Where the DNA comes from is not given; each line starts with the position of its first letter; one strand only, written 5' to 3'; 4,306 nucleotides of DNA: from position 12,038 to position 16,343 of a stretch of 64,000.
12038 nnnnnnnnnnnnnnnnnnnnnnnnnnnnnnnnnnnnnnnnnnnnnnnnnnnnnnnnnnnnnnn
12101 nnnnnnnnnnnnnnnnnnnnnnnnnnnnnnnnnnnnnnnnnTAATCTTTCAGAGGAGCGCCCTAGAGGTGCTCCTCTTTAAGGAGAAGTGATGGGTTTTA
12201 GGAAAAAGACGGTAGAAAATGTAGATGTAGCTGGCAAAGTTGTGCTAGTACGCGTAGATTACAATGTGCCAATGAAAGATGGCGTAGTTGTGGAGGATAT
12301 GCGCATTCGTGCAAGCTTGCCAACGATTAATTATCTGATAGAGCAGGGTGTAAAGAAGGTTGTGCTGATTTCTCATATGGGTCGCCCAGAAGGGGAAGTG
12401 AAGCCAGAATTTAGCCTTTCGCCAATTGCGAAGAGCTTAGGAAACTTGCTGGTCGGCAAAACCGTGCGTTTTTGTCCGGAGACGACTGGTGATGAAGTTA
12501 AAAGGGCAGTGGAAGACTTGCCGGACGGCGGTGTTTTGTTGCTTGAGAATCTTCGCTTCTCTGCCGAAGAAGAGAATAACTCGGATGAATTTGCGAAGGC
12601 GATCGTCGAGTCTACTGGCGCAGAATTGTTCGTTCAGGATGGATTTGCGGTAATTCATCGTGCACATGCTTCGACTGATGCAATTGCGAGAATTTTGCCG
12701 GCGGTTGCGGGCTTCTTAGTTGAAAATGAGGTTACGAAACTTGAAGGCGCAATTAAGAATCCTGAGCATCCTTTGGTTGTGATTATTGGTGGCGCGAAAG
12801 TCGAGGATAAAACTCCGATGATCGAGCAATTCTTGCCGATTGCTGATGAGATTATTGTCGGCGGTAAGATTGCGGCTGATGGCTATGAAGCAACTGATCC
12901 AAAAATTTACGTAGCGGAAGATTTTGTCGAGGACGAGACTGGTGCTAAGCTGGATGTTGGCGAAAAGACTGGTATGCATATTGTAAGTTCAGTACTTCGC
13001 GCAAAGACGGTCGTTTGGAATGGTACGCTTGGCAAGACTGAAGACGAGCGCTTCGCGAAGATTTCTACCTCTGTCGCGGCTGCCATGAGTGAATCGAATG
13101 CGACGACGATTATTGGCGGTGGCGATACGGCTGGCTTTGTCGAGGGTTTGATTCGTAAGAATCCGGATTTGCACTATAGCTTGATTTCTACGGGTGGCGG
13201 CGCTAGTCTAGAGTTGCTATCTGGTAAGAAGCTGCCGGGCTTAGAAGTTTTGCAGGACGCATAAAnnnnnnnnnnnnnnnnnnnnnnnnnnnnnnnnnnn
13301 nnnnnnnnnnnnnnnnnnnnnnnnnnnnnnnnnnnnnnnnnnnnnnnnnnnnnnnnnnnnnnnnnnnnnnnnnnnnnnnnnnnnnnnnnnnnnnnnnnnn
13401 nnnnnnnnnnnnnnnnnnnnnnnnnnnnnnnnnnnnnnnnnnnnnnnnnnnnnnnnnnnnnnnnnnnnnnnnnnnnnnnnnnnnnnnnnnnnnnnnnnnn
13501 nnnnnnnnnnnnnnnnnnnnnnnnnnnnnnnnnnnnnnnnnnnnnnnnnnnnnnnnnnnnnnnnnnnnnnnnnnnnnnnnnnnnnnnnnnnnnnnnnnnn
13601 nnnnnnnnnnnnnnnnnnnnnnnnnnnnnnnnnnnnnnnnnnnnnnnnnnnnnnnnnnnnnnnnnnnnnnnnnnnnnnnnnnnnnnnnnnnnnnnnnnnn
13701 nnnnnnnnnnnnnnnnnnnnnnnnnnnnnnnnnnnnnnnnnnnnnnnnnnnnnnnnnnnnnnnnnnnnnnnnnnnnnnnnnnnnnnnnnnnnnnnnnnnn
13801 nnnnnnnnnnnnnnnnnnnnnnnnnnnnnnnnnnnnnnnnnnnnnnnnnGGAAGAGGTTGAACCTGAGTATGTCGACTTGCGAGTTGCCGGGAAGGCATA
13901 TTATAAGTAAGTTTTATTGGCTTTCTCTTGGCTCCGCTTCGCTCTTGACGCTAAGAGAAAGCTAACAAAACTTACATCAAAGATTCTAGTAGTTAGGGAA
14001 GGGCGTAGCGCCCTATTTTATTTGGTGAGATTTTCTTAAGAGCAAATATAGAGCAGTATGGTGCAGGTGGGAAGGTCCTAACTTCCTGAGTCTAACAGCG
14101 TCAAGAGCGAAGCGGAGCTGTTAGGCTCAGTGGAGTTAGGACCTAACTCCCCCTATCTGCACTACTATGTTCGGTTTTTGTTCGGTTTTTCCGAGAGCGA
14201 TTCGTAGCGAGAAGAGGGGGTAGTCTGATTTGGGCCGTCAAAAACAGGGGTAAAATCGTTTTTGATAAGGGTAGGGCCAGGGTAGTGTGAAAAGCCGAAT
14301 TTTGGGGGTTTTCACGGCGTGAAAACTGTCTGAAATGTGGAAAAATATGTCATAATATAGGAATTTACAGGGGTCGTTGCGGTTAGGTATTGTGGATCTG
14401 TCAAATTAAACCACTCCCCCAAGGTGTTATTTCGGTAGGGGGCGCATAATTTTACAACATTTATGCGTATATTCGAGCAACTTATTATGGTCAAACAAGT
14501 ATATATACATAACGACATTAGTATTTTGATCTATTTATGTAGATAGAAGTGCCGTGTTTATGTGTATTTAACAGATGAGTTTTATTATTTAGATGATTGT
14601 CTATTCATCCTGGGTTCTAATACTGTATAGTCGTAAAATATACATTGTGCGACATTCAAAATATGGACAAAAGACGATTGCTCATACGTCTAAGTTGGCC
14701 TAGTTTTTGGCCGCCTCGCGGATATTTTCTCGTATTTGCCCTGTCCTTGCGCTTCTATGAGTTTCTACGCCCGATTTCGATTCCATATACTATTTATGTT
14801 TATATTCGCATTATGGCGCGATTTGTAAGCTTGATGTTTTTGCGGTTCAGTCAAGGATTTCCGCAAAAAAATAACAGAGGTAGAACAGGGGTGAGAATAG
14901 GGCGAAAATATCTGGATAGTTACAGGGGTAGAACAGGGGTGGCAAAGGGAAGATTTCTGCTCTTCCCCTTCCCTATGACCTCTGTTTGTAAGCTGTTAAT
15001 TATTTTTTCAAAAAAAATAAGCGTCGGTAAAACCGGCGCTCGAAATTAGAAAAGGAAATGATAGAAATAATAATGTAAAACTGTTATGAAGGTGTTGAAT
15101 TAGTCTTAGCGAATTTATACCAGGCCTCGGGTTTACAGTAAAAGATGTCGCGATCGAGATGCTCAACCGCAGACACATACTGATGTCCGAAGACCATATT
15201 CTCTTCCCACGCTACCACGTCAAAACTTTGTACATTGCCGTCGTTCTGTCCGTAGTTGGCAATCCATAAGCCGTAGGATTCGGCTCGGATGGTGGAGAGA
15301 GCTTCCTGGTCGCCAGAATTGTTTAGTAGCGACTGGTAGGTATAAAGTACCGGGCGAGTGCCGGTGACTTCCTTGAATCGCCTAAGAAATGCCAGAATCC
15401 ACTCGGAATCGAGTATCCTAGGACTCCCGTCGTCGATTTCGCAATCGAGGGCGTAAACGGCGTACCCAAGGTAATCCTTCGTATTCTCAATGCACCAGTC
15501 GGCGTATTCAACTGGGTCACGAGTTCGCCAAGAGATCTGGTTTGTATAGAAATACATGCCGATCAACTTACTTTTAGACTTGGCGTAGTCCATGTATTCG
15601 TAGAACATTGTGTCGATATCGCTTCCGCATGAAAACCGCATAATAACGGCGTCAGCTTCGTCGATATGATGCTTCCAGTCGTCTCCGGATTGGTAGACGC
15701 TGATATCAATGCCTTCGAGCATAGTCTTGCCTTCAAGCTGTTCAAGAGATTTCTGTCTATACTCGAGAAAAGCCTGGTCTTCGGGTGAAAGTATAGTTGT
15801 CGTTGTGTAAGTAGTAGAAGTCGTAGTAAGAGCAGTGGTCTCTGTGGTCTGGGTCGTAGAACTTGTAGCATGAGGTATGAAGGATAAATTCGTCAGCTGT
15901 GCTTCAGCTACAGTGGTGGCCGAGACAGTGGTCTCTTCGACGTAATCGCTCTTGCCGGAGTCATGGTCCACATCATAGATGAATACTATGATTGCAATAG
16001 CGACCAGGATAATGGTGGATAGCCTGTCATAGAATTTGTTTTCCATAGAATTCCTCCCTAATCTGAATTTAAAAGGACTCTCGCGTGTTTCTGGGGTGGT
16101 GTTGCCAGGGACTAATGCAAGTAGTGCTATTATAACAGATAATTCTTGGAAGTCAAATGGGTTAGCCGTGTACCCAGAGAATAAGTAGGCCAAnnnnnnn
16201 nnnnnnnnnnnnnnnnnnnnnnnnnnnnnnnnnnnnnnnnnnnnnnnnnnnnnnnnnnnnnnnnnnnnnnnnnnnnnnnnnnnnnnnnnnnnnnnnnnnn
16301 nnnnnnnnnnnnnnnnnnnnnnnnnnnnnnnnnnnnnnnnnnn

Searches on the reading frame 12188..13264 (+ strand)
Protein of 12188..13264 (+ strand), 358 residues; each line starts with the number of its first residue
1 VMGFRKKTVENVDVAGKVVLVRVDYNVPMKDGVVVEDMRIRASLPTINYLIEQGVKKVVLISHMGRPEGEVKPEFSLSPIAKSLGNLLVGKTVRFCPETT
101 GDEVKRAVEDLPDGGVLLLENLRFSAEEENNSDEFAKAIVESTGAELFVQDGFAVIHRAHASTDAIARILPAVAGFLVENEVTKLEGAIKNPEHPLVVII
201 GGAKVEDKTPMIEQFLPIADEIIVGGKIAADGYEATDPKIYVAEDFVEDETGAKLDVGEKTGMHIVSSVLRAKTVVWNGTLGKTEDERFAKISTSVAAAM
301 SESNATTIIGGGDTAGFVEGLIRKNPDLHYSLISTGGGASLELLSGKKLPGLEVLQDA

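Call 11: search_protein_families(library=pfam, proteins=[window:12188-13264:+])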
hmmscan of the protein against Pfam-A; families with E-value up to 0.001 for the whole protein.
window:12188-13264:+ (358 aa): 1 family
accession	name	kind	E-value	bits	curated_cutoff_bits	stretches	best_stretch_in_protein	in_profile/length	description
PF00162.24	PGK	-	2.5e-101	339.9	27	2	9-230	1-218/379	Phosphoglycerate kinase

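Call 36: find_homologous_proteins(query=window:12188-13264:+, max_evalue=1e-60)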
Query window:12188-13264:+ (358 aa): 7672 proteins with E <= 1e-60 among 8000 candidates; the best 120 are listed.
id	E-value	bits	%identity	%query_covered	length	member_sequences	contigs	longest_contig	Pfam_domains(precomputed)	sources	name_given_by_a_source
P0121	4.2e-226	767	100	100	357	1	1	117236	PF00162.25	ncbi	-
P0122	1.1e-223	760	99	100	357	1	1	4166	PF00162.25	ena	-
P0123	9.3e-222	753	98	100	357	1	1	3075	PF00162.25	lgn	-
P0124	7.6e-211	717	94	100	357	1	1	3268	PF00162.25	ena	-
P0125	2.7e-202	689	89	100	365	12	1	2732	PF00162.25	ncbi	-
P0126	2.2e-196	670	86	100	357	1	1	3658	PF00162.25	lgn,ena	-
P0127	3.3e-192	656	85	100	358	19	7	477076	PF00162.25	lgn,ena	-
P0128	1.1e-187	641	82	100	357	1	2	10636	PF00162.25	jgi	-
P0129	2.7e-172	591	77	100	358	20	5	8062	PF00162.25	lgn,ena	-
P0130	5.4e-169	580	73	100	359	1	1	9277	PF00162.25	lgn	-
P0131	5.5e-167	573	74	100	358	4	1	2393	PF00162.25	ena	-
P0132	9.6e-167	572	74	100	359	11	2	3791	PF00162.25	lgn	-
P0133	4.9e-166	570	74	100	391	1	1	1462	PF00162.25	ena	-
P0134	7.2e-166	569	73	99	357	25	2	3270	PF00162.25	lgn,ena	-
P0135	1.3e-165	569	74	100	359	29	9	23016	PF00162.25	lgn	-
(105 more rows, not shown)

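Call 37: find_encoding_contigs(protein=P0127, flank=10000, max_places=4)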
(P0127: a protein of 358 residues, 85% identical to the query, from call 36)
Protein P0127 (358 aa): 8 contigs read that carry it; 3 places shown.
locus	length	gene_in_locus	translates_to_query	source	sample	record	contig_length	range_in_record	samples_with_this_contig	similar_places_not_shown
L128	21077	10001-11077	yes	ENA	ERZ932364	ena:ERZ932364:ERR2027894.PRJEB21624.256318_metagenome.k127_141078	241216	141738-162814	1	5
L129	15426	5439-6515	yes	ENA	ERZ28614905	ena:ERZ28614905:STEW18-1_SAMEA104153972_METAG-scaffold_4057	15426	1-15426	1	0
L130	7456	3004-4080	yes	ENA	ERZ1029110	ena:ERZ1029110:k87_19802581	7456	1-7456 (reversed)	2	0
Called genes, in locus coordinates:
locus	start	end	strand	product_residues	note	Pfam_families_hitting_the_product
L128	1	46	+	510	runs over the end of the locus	PF02706:Wzz, PF10609:ParA (faint), PF01656:CbiA, PF13614:AAA_31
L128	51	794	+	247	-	PF19567:CpsB_CapC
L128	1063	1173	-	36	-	-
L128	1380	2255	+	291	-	PF01795:Methyltransf_5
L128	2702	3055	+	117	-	-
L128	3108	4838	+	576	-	PF03717:PBP_dimer, PF21922:PBP_dimer_2 (faint), PF00905:Transpeptidase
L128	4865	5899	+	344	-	PF00953:Glycos_transf_4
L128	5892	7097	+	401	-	PF01098:FTSW_RODA_SPOVE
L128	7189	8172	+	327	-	PF03033:Glyco_transf_28, PF04101:Glyco_tran_28_C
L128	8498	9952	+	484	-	PF00224:PK, PF02887:PK_C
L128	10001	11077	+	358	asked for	PF00162:PGK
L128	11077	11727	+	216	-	-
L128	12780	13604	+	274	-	-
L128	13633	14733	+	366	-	-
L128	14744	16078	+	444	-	PF00709:Adenylsucc_synt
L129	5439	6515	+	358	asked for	PF00162:PGK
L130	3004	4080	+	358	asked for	PF00162:PGK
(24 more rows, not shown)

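Call 38: find_encoding_contigs(protein=P0124, flank=10000, max_places=3)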
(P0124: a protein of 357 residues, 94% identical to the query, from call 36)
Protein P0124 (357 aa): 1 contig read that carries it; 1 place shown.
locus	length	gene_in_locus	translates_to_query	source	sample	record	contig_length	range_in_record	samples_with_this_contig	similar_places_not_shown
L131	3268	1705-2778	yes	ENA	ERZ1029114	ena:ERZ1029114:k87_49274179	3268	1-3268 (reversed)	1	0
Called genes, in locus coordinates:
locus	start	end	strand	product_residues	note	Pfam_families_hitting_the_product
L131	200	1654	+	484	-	PF00224:PK, PF02887:PK_C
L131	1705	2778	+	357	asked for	PF00162:PGK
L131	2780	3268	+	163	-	?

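Call 39: find_encoding_contigs(protein=P0128, flank=10000, max_places=3)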
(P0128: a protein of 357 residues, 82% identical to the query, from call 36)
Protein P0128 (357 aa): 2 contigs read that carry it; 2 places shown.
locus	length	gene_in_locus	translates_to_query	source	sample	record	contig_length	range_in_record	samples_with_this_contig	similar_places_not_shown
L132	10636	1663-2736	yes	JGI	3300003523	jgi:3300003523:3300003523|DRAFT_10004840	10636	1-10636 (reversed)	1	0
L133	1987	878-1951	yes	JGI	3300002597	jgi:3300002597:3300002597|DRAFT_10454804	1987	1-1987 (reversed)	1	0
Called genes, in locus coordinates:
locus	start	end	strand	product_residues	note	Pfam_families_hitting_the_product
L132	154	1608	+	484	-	PF00224:PK, PF02887:PK_C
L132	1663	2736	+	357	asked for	PF00162:PGK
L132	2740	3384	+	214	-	-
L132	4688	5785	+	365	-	-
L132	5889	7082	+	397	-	-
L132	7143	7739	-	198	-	-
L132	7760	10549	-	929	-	PF26449:DUF8128, PF10412:TrwB_AAD_bind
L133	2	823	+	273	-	?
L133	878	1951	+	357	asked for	PF00162:PGK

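Call 48: find_encoding_contigs(protein=P0122, flank=10000, max_places=3)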
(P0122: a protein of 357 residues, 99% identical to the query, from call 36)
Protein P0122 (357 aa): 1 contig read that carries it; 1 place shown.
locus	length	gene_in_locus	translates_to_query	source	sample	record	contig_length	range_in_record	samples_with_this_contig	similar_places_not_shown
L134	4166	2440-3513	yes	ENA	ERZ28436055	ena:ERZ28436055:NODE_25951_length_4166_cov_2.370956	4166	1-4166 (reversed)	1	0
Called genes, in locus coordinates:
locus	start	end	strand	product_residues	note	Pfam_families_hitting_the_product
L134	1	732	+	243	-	?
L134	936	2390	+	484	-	PF00224:PK, PF02887:PK_C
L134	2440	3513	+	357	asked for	PF00162:PGK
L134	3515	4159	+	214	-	-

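Call 49: find_encoding_contigs(protein=P0126, flank=10000, max_places=3)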
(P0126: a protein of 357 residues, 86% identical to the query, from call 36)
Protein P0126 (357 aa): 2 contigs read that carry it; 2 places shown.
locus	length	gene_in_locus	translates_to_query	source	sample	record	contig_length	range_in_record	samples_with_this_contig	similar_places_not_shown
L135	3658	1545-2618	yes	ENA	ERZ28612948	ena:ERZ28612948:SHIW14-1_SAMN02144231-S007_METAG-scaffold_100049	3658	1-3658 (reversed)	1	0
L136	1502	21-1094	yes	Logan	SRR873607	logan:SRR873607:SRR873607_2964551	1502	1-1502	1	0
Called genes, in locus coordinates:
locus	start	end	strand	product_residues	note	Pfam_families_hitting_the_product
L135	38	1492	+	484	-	PF00224:PK, PF02887:PK_C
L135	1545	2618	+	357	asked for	PF00162:PGK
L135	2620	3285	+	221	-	-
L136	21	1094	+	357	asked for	PF00162:PGK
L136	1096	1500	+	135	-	?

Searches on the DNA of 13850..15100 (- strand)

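Call 35: search_rna_families(source=window, start=13850, end=15100, threshold=evalue, max_evalue=10)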
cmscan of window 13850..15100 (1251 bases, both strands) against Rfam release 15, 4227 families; matches with E-value up to 10: 10.
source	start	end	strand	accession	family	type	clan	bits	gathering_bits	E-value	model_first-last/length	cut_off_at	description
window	15013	15094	-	RF00033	MicF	Gene; antisense;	-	25.6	79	0.38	1-94/94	no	MicF RNA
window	13902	13979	-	RF03814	mir-2797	Gene; miRNA;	-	24.2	74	0.11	1-77/77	no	mir-2797 microRNA precursor family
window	13904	13980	+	RF03814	mir-2797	Gene; miRNA;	-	23.7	74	0.15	1-77/77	no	mir-2797 microRNA precursor family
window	13908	13974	-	RF03940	MIR9563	Gene; miRNA;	-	22.8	90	0.16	1-127/127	no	MIR9563 microRNA precursor family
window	13956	14022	-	RF02420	Bp1_162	Gene; sRNA;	-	21.9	50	0.63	1-100/100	no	Burkholderia sRNA Bp1_Cand612_SIPHT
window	14922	14985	+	RF00707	mir-197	Gene; miRNA;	-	20.2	74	2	1-75/75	no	mir-197 microRNA precursor family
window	13900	13982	+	RF04134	MIR7504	Gene; miRNA;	-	19.1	83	3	1-124/124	no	MIR7504 microRNA precursor family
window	15004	15072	-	RF00519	suhB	Gene; sRNA;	CL00108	19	41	0.43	1-77/77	no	Makes More Granules Regulator RNA (mmgR)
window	14499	14570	+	RF04217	mir-297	Gene; miRNA;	-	17.2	90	8.2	1-71/71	no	mir-297 microRNA precursor family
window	14921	15080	+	RF01578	RUF1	Gene; sRNA;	-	17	70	2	1-264/264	no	Plasmodium RNA of unkown function RUF1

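Call 69: search_dna_similar(query=window:14092-14123:-, collection=plasmids, mode=distant, max_evalue=10, max_rows=15)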
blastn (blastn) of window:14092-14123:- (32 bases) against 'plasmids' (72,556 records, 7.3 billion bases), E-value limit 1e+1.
Records with a match: 30; places in all: 30; records where one place covers at least 80% of the query: 3.
Best place of each record, by identity: >=99% 12; 95-99% 8; 90-95% 7; 80-90% 3.
By first word of the organism name: Rhizobium 5; Sphingobium 3; Mycolicibacterium 2; Paraburkholderia 2; Streptomyces 2; Sinorhizobium 2; Escherichia 2; Nonomuraea 1; Agrobacterium 1; Azospirillum 1; and 9 more.
By predicted mobility (MOB-suite, as given by PLSDB): non-mobilizable 19; conjugative 8; mobilizable 3.
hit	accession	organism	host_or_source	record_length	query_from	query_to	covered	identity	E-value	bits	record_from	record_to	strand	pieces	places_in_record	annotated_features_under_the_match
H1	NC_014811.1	Mycolicibacterium gilvum Spyr1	creosote contaminated soil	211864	2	29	88%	85.7%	3e+0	34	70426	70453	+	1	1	ATP-binding protein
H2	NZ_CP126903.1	Mycolicibacterium vanbaalenii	cell culture,soil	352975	2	29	88%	85.7%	3e+0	34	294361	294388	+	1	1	hypothetical protein | TniB family NTP-binding protein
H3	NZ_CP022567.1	Rhizobium leguminosarum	Root nodule,Pisum sativum root-nodule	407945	4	29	81%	88.5%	3e+0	35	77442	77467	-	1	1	ABC transporter ATP-binding protein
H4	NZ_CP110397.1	Paraburkholderia sp. D15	lichen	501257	2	23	69%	95.5%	7e-1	37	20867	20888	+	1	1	hypothetical protein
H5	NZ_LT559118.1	Nonomuraea gerenzanensis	-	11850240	5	26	69%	95.5%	7e-1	37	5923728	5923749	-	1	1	none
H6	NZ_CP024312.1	Rhizobium sp. NXC24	Phaseolus vulgaris,cell culture,plant ...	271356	4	26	72%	91.3%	3e+0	34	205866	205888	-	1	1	none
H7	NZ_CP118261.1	Agrobacterium vitis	Grape,cell culture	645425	4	26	72%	91.3%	3e+0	34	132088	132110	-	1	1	recombinase family protein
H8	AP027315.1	Sphingobium sp. TomMM15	-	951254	3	23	66%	95.2%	3e+0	35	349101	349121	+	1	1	none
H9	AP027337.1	Sphingobium sp. TomTYG72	-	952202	3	23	66%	95.2%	3e+0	35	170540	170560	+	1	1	none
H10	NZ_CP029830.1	Azospirillum ramasamyi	single cell,Cow dung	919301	5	26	69%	90.9%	9e+0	32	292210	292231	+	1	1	DUF6285 domain-containing protein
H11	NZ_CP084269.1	Caballeronia sp. Lep1P3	Leptoglossus zonatus,Cell culture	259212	2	23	69%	90.9%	9e+0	32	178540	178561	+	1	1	hypothetical protein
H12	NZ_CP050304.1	Rhizobium lusitanum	Oxytropis pumilio,cell culture,root ...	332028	2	23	69%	90.9%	9e+0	32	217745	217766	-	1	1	hypothetical protein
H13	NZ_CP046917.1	Paraburkholderia acidisoli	cell culture,forest soil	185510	2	23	69%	90.9%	9e+0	32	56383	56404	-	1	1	type 4 pilus major pilin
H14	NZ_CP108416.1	Streptomyces sp. NBC_01298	-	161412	7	28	69%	90.9%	9e+0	32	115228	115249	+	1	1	prephenate dehydrogenase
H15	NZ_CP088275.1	Phyllobacterium sp. T1293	Melilotus albus,Cell culture,root nodule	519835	4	23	63%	95.0%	9e+0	33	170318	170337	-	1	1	carbohydrate ABC transporter permease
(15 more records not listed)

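Call 70: search_dna_similar(query=window:13880-14200:+, collection=phages, mode=distant, max_evalue=1, max_rows=10)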
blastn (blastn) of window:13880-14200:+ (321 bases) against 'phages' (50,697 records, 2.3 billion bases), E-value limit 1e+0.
No match.

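Call 71: build_rna_model(alignment_id=A2, structure=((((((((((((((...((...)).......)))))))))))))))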
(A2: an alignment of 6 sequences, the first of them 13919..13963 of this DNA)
Model R1 built from alignment A2 (6 sequences, 45 columns); structure: as given.
model positions 45; base pairs 16; branch points 0; effective number of sequences 6; information 1.203 bits per position. Calibrated on 0.2 Mb of random sequence (short: E-values are rough).
structure used (alignment columns):
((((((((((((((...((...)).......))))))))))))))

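Call 72: search_with_rna_model(model_id=R1, source=window, filters=off, max_evalue=10)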
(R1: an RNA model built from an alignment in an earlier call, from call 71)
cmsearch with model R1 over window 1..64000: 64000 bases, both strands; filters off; matches with E-value up to 10: 28.
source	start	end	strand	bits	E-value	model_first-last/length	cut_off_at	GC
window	45587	45631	-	72.3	2.7e-18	1-45/45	no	0.44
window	45427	45471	+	66.2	1.6e-16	1-45/45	no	0.47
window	13919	13963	+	65.3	3.1e-16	1-45/45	no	0.53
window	14086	14130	-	65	3.5e-16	1-45/45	no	0.56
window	45587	45631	+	32.7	9.7e-07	1-45/45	no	0.44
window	45427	45471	-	24.1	0.0003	1-45/45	no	0.47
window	14086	14130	+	22.3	0.001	1-45/45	no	0.56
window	21945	21976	-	18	0.019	1-45/45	no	0.34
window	21945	21976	+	17.4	0.027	1-45/45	no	0.34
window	13919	13963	-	14.9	0.15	1-45/45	no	0.53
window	61008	61034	+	12.2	0.91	1-45/45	no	0.48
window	61008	61034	-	11.7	1.3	1-45/45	no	0.48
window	59244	59258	-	11.2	1.8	17-31/45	no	0.4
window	14998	15022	-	11.2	1.8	1-45/45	no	0.12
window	46246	46290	-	10.6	2.6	1-45/45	no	0.44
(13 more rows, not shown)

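Call 73: search_with_rna_model(model_id=R1, sources=[L045, L046, L047, L128, L130, L131, L132, L133, L134, L135, L136], filters=off, max_evalue=10)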
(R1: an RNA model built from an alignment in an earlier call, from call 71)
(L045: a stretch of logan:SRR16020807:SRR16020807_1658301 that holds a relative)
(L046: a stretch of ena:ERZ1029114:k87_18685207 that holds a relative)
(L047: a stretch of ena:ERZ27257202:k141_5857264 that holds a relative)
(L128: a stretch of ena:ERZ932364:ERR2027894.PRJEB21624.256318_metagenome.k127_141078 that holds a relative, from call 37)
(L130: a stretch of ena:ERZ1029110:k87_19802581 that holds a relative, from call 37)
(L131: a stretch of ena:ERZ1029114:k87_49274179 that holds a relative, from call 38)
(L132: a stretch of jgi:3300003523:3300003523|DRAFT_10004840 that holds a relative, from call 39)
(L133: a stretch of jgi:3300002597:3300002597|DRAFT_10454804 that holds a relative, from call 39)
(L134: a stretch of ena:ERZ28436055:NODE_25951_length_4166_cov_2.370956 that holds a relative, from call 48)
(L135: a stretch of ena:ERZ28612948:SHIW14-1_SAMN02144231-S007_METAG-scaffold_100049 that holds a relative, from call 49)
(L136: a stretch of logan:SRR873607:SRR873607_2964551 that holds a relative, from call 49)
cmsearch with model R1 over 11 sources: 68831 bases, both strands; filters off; matches with E-value up to 10: 13.
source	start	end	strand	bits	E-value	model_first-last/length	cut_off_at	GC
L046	4508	4552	-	69.5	1.8e-17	1-45/45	no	0.42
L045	3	47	-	69.2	2.3e-17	1-45/45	no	0.44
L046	4508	4552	+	29.8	7.4e-06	1-45/45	no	0.42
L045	3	47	+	29.2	1.1e-05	1-45/45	no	0.44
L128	6302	6340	-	10.4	3.3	1-45/45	no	0.31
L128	19606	19630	+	9.8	5.1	1-45/45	no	0.28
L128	19606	19630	-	9.7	5.3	1-45/45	no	0.28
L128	8324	8371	-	9.4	6.3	1-45/45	no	0.38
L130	1327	1374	-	9.4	6.3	1-45/45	no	0.38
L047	2046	2088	+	9.1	7.9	1-45/45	no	0.26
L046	6768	6785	-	9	8.5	1-45/45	no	0.72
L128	869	884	+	8.9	8.9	1-45/45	no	0.25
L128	869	884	-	8.9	8.9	1-45/45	no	0.25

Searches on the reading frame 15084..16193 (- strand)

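Call 11: search_protein_families(library=pfam, proteins=[window:15084-16193:-])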
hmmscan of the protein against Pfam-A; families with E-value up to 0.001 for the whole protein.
window:15084-16193:- (369 aa): 1 family
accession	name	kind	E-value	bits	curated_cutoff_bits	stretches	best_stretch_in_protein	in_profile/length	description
PF01183.26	Glyco_hydro_25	-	1.2e-18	68.5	27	1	162-342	1-174/180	Glycosyl hydrolases family 25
